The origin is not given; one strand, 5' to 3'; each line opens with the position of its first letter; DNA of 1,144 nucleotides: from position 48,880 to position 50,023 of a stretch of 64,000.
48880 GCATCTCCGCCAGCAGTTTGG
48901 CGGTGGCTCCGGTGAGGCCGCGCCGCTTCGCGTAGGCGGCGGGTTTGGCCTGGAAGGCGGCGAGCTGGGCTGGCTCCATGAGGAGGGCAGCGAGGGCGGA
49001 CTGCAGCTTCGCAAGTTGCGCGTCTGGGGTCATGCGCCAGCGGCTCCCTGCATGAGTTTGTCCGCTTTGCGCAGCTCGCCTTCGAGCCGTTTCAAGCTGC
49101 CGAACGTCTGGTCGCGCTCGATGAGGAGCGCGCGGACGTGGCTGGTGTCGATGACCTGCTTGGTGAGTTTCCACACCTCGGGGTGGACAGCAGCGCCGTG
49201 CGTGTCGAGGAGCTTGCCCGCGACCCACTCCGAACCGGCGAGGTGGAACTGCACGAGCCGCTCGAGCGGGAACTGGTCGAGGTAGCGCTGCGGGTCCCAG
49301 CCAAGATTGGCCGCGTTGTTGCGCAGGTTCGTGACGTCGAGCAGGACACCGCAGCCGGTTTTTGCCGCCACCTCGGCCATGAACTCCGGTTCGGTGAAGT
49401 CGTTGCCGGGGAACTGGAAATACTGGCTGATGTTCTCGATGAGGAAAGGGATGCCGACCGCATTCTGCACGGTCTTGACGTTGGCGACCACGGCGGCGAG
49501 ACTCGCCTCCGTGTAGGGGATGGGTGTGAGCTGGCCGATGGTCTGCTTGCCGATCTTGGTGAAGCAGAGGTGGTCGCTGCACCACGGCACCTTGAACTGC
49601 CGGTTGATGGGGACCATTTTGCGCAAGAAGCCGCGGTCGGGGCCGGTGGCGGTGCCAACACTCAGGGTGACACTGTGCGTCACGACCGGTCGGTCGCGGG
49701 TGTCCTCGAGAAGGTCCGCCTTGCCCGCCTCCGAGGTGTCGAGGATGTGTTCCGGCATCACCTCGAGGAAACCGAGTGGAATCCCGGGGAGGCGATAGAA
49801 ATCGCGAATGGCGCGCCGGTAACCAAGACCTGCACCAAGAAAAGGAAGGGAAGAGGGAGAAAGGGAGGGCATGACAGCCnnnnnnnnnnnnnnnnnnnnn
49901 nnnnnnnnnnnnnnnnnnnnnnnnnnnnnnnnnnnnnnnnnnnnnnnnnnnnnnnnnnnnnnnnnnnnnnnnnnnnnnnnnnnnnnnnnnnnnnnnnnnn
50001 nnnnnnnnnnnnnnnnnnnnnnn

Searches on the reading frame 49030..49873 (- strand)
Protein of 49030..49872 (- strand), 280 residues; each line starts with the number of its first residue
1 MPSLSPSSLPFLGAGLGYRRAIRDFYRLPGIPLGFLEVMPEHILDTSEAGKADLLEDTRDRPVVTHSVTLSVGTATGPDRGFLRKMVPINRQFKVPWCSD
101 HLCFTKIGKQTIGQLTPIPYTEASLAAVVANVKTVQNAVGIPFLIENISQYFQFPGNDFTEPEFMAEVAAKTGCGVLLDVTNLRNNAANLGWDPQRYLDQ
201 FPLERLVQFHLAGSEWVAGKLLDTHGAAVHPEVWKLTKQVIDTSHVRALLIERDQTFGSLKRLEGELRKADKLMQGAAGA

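Call 5: search_protein_families(library=pfam, proteins=[window:49030-49873:-], max_evalue=0.01)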
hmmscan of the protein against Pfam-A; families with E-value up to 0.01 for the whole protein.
window:49030-49873:- (281 aa): 0 families

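Call 6: search_protein_families(library=pfam, proteins=[window:49030-49872:-], max_evalue=0.01)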
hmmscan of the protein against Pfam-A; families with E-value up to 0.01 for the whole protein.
window:49030-49872:- (280 aa): 2 families
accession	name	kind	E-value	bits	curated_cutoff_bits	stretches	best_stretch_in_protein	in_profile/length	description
PF05114.20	MbnB_TglH_ChrH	-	8.9e-76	255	25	1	13-274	1-262/263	RiPP precursor modification enzyme MbnB/TglH/ChrH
PF01261.30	AP_endonuc_2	-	0.00012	22.3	31.1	1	123-225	99-199/249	Xylose isomerase-like TIM barrel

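Call 7: search_protein_families(library=ncbifam, proteins=[window:49030-49872:-], max_evalue=0.1)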
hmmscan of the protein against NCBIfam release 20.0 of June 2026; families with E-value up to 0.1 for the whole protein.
window:49030-49872:- (280 aa): 5 families
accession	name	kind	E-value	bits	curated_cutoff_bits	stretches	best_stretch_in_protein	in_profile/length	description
NF050167.1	MNIO_BufB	equivalog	9.1e-64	215.3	310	1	15-270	2-261/262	MNIO family bufferin maturase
NF003818.2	PRK05409.1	equivalog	1.8e-52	178.5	360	1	13-271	1-261/264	HvfB family MNIO-type RiPP peptide maturase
NF050151.1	RiPP_MNIO_ApyH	equivalog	2.1e-34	118.9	400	1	54-253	48-258/283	multinuclear non-heme iron-dependent oxidative enzyme ApyH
NF050165.1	MNIO_ChrH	equivalog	5.2e-11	42.2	600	1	63-253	59-257/363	MNIO family chryseobactin maturase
TIGR04159.2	methbact_MbnB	equivalog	1.6e-10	40.9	325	1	86-258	73-244/261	methanobactin biosynthesis protein MbnB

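Call 17: find_related_loci(query=window:49030-49872:-, collection=genome_contigs, flank=4000)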
Query window:49030-49872:- (280 aa) in genome_contigs; peptide patterns used: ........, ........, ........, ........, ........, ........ (x = any residue, [..] = any of these).
56 stretches matched a pattern; 12 encode a relative of the query (tblastn E <= 1e-3); 12 distinct loci.
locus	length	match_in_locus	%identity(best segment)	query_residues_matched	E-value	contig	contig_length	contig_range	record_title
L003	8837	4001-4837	84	1-280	1e-162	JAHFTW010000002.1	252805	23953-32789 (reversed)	MAG: Thermoplasmata archaeon isolate nzgw65 NODE_24_length_252806_cov_5.923814, whole genome shotgun sequence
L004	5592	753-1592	76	1-280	6e-146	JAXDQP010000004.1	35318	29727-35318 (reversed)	MAG: Thermoplasmata archaeon isolate BP_738 scaffold_2532635, whole genome shotgun sequence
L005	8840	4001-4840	75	1-280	3e-143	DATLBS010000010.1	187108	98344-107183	MAG TPA_asm: Thermoplasmatota archaeon isolate SMAG_U14304 k141_4672804, whole genome shotgun sequence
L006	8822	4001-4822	61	4-277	2e-111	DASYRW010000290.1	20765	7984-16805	MAG TPA_asm: Thermoplasmatota archaeon isolate SMAG_U4521 k141_3490343, whole genome shotgun sequence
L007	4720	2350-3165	60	4-275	1e-105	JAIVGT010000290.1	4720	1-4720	MAG: Halobacteriales archaeon isolate MAG107 MTG107_8435, whole genome shotgun sequence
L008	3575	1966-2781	47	5-276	4e-88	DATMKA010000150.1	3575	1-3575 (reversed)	MAG TPA_asm: Thermoplasmatota archaeon isolate SMAG_U13584 k141_104082, whole genome shotgun sequence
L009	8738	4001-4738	39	7-254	1e-56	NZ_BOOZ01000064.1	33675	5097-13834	Micromonospora andamanensis strain NBRC 109075 sequence064, whole genome shotgun sequence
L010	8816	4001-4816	36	8-279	4e-53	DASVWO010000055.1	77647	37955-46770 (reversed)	MAG TPA_asm: Polyangiaceae bacterium isolate SMAG_U2550 k141_154153, whole genome shotgun sequence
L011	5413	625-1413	35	7-269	8e-51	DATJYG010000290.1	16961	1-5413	MAG TPA_asm: Polyangiaceae bacterium isolate SMAG_U15146 k141_2478503, whole genome shotgun sequence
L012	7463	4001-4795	36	9-270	1e-49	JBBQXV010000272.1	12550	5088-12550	MAG: Polyangiales bacterium isolate Co_metawrap_2134 Cmw_2134_k141_3617257_length_12550_cov_9.9942, whole genome shotgun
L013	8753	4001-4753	35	33-278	8e-44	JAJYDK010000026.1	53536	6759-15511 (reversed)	MAG: Proteobacteria bacterium isolate BP9.bin95 NODE_895_length_53536_cov_4.318673, whole genome shotgun sequence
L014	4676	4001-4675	36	9-233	2e-43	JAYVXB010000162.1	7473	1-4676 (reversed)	MAG: Deltaproteobacteria bacterium isolate GL85_DN_concoct_11 GL85_DN_concoct_11_161, whole genome shotgun sequence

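Call 26: search_solved_structures(query=window:49030-49872:-, max_evalue=0.001)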
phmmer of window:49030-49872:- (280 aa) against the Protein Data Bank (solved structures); distinct sequences matched with E-value up to 0.001: 4.
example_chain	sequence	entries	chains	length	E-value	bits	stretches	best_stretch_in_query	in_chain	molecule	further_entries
3bww_A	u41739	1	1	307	2e-29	106.1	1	13-215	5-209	Protein of unknown function DUF692/COG3220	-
8hci_D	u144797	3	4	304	8.8e-26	94.1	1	12-253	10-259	DUF692 family protein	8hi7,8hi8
7dz9_B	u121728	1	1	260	1.8e-07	34.1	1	95-258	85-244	cpMbnB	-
7dz9_A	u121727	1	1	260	1.8e-07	34.1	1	95-258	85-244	MbnB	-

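Call 28: find_related_loci(query=window:49030-49872:-, collection=metagenome_contigs, flank=3000)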
Query window:49030-49872:- (280 aa) in metagenome_contigs; peptide patterns used: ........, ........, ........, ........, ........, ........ (x = any residue, [..] = any of these).
73 stretches matched a pattern; 14 encode a relative of the query (tblastn E <= 1e-3); 14 distinct loci.
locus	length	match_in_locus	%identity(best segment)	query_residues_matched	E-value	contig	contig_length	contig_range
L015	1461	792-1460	76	1-223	7e-124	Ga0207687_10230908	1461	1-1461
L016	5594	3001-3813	60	5-275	3e-100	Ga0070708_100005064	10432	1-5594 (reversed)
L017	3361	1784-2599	47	5-276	1e-88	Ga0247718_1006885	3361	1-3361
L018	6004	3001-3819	36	7-279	7e-53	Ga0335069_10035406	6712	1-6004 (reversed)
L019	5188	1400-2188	36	7-269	4e-51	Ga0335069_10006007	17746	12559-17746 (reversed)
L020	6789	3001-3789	35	7-269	5e-51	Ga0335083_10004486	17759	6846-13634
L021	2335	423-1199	35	12-270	5e-51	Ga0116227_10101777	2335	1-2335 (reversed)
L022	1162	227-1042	37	8-279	2e-52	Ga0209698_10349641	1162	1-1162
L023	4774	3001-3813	37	9-279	7e-48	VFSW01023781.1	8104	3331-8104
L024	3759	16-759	36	29-274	1e-43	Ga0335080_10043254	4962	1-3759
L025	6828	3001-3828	33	3-275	7e-41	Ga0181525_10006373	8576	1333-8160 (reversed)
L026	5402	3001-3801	34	12-274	3e-40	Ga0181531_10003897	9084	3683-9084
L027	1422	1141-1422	51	4-97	2e-19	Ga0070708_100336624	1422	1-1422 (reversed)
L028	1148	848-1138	32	12-108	6e-9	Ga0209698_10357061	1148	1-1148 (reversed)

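Call 51: find_homologous_proteins(query=window:49030-49872:-, max_evalue=1e-40)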
Query window:49030-49872:- (280 aa): 186 proteins with E <= 1e-40 among 6645 candidates; the best 120 are listed.
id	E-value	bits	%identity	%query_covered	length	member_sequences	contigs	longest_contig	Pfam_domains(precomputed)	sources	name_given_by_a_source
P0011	5.1e-179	612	96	100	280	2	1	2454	PF05114.21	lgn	-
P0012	1.3e-160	551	88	100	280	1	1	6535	PF01261.31,PF05114.21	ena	-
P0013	1.2e-156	538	86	100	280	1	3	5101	PF01261.31,PF05114.21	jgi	jgi:hypothetical protein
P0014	2.6e-155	534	84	100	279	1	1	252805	PF01261.31,PF05114.21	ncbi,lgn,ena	-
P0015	3.0e-151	521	83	100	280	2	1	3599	PF01261.31,PF05114.21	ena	-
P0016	2.5e-141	488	78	100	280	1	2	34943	PF05114.21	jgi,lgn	jgi:uncharacterized protein (UPF0276 family)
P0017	6.3e-140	483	77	100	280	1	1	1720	PF05114.21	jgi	jgi:uncharacterized protein (UPF0276 family)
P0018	7.9e-140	483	78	100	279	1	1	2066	PF05114.21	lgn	-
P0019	3.0e-139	481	79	100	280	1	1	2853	PF05114.21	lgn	-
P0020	3.1e-139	481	76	100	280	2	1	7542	PF05114.21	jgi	jgi:uncharacterized protein (UPF0276 family)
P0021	3.5e-137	474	77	100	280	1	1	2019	PF05114.21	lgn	-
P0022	3.9e-137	474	75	100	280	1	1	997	PF05114.21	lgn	-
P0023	1.2e-136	473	76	99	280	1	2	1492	PF01261.31,PF05114.21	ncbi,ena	-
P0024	1.9e-136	472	75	100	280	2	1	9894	PF05114.21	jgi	jgi:hypothetical protein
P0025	1.0e-135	470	75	100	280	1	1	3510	PF01261.31,PF05114.21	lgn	-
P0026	4.7e-134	464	75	100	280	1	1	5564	PF05114.21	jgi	jgi:uncharacterized protein (UPF0276 family)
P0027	1.0e-130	453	74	100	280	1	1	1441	PF01261.31,PF05114.21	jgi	jgi:hypothetical protein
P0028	6.4e-130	451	83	86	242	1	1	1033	PF01261.31,PF05114.21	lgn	-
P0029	2.3e-121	422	69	99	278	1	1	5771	PF05114.21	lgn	-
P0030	1.2e-117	410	69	100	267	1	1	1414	PF05114.21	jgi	jgi:uncharacterized protein (UPF0276 family)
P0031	4.3e-116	405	65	100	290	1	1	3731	PF05114.21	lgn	-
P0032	2.4e-112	393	63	99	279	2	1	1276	PF01261.31,PF05114.21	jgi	jgi:uncharacterized protein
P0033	4.2e-110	386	64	100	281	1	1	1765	PF05114.21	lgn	-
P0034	5.2e-109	382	63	99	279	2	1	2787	PF05114.21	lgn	-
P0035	9.6e-109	381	62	99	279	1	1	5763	PF01261.31,PF05114.21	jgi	jgi:uncharacterized protein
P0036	2.6e-108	380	61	100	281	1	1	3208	PF05114.21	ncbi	-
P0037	5.4e-108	379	62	100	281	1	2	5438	PF05114.21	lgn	-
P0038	5.4e-108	379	61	100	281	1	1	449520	PF05114.21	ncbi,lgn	ncbi:MAG: DUF692 domain-containing protein [bacterium]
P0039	5.0e-107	375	63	97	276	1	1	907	PF05114.21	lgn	-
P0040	6.5e-106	372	61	98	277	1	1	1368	PF05114.21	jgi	jgi:hypothetical protein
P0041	1.4e-105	371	61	98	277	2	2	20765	PF05114.21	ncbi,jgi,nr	ncbi:MAG TPA: DUF692 domain-containing protein [Candidatus Thermoplasmatota archaeon]|jgi:hypothetic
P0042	2.0e-105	370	60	97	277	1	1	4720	PF05114.21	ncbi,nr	ncbi:MAG: DUF692 domain-containing protein [Halobacteriales archaeon]|nr:DUF692 domain-containing pr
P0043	3.5e-105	369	59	100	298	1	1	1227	PF05114.21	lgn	-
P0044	4.2e-105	369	61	95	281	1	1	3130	PF01261.31,PF05114.21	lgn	-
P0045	1.7e-104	367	61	99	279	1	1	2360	PF05114.21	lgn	-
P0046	3.4e-104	366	60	98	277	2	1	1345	PF05114.21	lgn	-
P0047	3.5e-104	366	62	99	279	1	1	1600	PF05114.21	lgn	-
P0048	3.6e-103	363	61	98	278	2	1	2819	PF05114.21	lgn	-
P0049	9.6e-103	361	62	97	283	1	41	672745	PF05114.21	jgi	jgi:uncharacterized protein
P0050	1.2e-102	361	60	98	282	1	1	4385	PF01261.31,PF05114.21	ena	-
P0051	2.5e-101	357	60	98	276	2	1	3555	PF05114.21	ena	-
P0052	3.7e-101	356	59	97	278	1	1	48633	PF05114.21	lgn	-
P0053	6.0e-101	356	60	99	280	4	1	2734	PF05114.21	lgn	-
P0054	1.0e-100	355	58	100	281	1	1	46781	PF05114.21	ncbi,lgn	-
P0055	8.5e-100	352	60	100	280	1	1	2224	PF05114.21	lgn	-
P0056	1.0e-99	352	61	98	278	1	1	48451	PF01261.31,PF05114.21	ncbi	-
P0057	1.2e-99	351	58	98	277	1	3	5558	PF05114.21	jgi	jgi:uncharacterized protein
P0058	1.4e-99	351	58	98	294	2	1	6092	PF05114.21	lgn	-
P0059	2.2e-99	350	59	98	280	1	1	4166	PF05114.21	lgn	-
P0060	2.8e-99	350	60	99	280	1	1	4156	PF05114.21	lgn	-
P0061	5.7e-99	349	59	99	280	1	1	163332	PF05114.21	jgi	jgi:uncharacterized protein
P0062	6.1e-99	349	59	98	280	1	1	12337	PF05114.21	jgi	jgi:uncharacterized protein (UPF0276 family)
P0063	1.7e-98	348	59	98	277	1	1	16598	PF05114.21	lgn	-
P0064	1.9e-98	347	59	100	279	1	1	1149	PF05114.21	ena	-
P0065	3.0e-98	347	60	98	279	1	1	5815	PF05114.21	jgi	jgi:uncharacterized protein (UPF0276 family)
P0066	4.7e-98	346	60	98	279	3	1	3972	PF05114.21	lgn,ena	-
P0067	1.0e-97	345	58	99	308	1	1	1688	PF01261.31,PF05114.21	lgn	-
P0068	1.1e-97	345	60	97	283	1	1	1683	PF05114.21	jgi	jgi:uncharacterized protein (UPF0276 family)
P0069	1.4e-97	345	60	98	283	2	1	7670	PF05114.21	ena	-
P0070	9.4e-97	342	59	99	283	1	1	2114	PF05114.21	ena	-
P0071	1.5e-96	341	58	99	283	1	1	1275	PF05114.21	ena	-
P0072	4.0e-96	340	59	99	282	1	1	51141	PF05114.21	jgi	jgi:uncharacterized protein (UPF0276 family)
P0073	5.5e-96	339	59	99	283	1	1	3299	PF05114.21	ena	-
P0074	9.3e-96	339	59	98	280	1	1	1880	PF05114.21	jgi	jgi:uncharacterized protein (UPF0276 family)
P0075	1.2e-95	338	59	98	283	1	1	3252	PF05114.21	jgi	jgi:uncharacterized protein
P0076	3.8e-95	337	57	99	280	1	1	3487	PF05114.21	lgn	-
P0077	1.0e-93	332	56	99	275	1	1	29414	PF05114.21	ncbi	ncbi:MAG: MbnB/TglH/ChrH family RiPP precursor modification enzyme [Thermoplasmatota archaeon]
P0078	2.2e-92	327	56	100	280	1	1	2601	PF05114.21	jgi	jgi:uncharacterized protein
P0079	2.4e-91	324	56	99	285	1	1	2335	PF05114.21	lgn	-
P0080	2.2e-88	314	60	86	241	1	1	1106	PF05114.21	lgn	-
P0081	1.1e-85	305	60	85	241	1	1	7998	PF05114.21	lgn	-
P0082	1.2e-81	292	52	88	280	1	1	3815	PF05114.21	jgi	jgi:uncharacterized protein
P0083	7.5e-81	290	47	97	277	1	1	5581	PF05114.21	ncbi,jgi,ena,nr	ncbi:MAG TPA: DUF692 domain-containing protein [Candidatus Thermoplasmatota archaeon]|nr:DUF692 doma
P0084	2.0e-80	288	48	98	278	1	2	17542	PF05114.21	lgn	-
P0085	2.4e-71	258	60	67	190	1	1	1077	PF05114.21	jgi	jgi:uncharacterized protein (UPF0276 family)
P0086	4.8e-70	254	45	97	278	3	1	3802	PF01261.31,PF05114.21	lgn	-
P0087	5.5e-60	221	40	98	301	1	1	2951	PF05114.21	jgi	jgi:uncharacterized protein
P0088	7.6e-60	221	65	56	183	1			PF05114.21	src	-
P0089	7.5e-59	217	39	96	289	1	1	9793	PF05114.21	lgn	-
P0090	3.9e-58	215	41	96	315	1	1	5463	PF05114.21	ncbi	-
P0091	1.6e-57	213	40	96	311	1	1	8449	PF05114.21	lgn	-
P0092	2.2e-56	209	41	97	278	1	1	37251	PF05114.21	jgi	jgi:uncharacterized protein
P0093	2.3e-56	209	40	96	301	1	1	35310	PF05114.21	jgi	jgi:uncharacterized protein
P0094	5.5e-56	208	40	95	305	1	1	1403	PF05114.21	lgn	-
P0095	1.8e-55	206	42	98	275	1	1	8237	PF01261.31,PF05114.21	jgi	jgi:uncharacterized protein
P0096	2.0e-55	206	39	96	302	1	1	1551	PF01261.31,PF05114.21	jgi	jgi:uncharacterized protein (UPF0276 family)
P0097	2.9e-55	206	41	94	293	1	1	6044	PF05114.21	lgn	-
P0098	3.5e-55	205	40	95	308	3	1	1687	PF05114.21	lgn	-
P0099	7.4e-55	204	40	96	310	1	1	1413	PF05114.21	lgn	-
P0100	1.5e-54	203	42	91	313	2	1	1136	PF05114.21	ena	-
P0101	2.7e-54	203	38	96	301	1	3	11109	PF05114.21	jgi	jgi:uncharacterized protein (UPF0276 family)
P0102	4.1e-54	202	41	90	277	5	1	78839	PF05114.21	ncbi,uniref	ncbi:DUF692 family multinuclear iron-containing protein [Streptomyces sp. NPDC093595]|uniref:DUF692 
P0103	5.3e-54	202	40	98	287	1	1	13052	PF05114.21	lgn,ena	-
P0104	6.3e-54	201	37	95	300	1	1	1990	PF05114.21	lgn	-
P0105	1.0e-53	201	41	90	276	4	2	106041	PF05114.21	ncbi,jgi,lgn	jgi:hypothetical protein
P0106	8.1e-53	198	38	96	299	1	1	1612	PF05114.21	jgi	jgi:uncharacterized protein (UPF0276 family)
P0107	1.5e-52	197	39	99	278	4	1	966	PF05114.21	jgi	-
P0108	3.2e-52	196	38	96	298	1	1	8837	PF05114.21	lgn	-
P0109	5.7e-52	195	38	97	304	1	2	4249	PF05114.21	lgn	-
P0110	5.9e-52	195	37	95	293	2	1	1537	PF01261.31,PF05114.21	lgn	-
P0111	6.0e-52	195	37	97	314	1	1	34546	PF05114.21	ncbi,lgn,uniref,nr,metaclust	ncbi:DUF692 domain-containing protein [Chondromyces apiculatus]|uniref:Uncharacterized protein n=1 T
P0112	7.5e-52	194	37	94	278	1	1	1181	PF01261.31,PF05114.21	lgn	-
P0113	1.1e-51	194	37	95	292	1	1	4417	PF05114.21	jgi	jgi:uncharacterized protein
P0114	1.2e-51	194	41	98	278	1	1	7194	PF01261.31,PF05114.21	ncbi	-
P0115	1.3e-51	194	38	94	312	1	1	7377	PF05114.21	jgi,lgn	jgi:uncharacterized protein (UPF0276 family)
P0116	1.5e-51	193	38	95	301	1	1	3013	PF05114.21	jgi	jgi:uncharacterized protein (UPF0276 family)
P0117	1.8e-51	193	41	90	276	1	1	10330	PF05114.21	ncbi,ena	-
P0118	2.3e-51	193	38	90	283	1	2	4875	PF05114.21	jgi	-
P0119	2.6e-51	193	41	86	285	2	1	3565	PF05114.21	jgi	-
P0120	4.1e-51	192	39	97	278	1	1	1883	PF05114.21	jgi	jgi:uncharacterized protein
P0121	4.5e-51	192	39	89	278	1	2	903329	PF05114.21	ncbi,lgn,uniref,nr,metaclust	ncbi:UPF0276 protein [Asanoa ishikariensis]|uniref:Uncharacterized protein n=1 Tax=Asanoa ishikarien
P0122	5.5e-51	192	42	89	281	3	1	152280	PF05114.21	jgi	jgi:uncharacterized protein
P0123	8.2e-51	191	40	98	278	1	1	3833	PF01261.31,PF05114.21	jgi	jgi:hypothetical protein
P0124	8.3e-51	191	38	91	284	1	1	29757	PF05114.21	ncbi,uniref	ncbi:DUF692 domain-containing protein [Kitasatospora sp. NPDC017646]|uniref:DUF692 domain-containing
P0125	8.9e-51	191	36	96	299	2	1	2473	PF05114.21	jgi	jgi:uncharacterized protein (UPF0276 family)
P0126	1.1e-50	191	37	94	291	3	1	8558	PF05114.21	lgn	-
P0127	1.1e-50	191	38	95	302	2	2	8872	PF01261.31,PF05114.21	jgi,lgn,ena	-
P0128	1.1e-50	191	40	98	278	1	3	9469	PF01261.31,PF05114.21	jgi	jgi:hypothetical protein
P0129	1.3e-50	190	39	97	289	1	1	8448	PF05114.21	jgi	jgi:uncharacterized protein (UPF0276 family)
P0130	2.1e-50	190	39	89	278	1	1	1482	PF05114.21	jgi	jgi:uncharacterized protein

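Call 53: find_encoding_contigs(protein=P0049, flank=1500, max_places=10)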
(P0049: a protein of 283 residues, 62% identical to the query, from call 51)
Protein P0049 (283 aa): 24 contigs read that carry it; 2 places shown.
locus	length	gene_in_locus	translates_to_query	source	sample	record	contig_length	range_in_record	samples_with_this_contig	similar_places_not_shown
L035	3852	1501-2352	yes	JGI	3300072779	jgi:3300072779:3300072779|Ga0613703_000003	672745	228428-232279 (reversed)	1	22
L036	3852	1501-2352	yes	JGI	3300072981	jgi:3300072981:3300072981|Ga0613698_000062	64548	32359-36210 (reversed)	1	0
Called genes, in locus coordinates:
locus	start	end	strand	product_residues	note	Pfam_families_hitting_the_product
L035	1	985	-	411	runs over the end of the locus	PF22660:RS_preATP-grasp-like, PF01370:Epimerase (weak), PF01071:GARS_A (weak), PF02222:ATP-grasp, PF07478:Dala_Dala_lig_C, PF18603:LAL_C2 (faint), PF21244:PurT_C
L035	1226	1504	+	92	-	-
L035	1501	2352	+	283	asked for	PF05114:MbnB_TglH_ChrH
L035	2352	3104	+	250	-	-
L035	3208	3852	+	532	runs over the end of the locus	PF00270:DEAD, PF04851:ResIII, PF00271:Helicase_C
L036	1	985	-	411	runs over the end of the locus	PF22660:RS_preATP-grasp-like, PF01370:Epimerase (weak), PF01071:GARS_A (weak), PF02222:ATP-grasp, PF07478:Dala_Dala_lig_C, PF18603:LAL_C2 (faint), PF21244:PurT_C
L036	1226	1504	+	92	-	-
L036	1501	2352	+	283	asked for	PF05114:MbnB_TglH_ChrH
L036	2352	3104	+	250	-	-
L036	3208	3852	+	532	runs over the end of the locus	PF00270:DEAD, PF04851:ResIII, PF00271:Helicase_C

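Call 54: find_encoding_contigs(protein=P0015, flank=2500, max_places=4)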
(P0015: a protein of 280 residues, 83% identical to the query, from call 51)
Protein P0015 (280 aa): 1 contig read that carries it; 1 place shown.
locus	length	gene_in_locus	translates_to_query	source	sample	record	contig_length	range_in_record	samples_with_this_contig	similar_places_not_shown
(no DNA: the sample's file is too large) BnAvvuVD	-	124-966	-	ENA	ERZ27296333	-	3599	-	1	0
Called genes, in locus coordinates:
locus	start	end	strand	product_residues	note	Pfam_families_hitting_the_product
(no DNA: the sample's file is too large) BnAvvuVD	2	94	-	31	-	?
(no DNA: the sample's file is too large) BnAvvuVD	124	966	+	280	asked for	PF05114:MbnB_TglH_ChrH, PF01261:AP_endonuc_2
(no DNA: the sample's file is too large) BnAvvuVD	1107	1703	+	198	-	-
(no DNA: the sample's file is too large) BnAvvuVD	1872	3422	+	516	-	PF00270:DEAD, PF04851:ResIII (weak), PF00271:Helicase_C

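Call 55: find_encoding_contigs(protein=P0016, flank=2500, max_places=4)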
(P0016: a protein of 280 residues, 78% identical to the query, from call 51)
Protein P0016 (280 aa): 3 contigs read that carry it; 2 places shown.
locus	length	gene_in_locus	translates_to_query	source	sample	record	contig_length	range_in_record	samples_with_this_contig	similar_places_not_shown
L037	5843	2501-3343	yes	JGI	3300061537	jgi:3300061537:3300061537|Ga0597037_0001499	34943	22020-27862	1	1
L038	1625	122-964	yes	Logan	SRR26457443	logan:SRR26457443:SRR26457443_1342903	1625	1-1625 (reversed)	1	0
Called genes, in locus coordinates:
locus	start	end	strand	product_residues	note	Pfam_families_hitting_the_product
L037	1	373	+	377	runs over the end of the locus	PF08495:FIST, PF10442:FIST_C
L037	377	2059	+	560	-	PF00989:PAS, PF08448:PAS_4, PF00989:PAS, PF08448:PAS_4, PF13426:PAS_9, PF08447:PAS_3, PF00512:HisKA, PF02518:HATPase_c, +2 more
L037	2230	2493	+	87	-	-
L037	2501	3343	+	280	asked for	PF05114:MbnB_TglH_ChrH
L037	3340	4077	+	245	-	-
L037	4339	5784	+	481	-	PF00270:DEAD, PF04851:ResIII (weak), PF00271:Helicase_C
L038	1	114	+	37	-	?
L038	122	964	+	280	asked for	PF05114:MbnB_TglH_ChrH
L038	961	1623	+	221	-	?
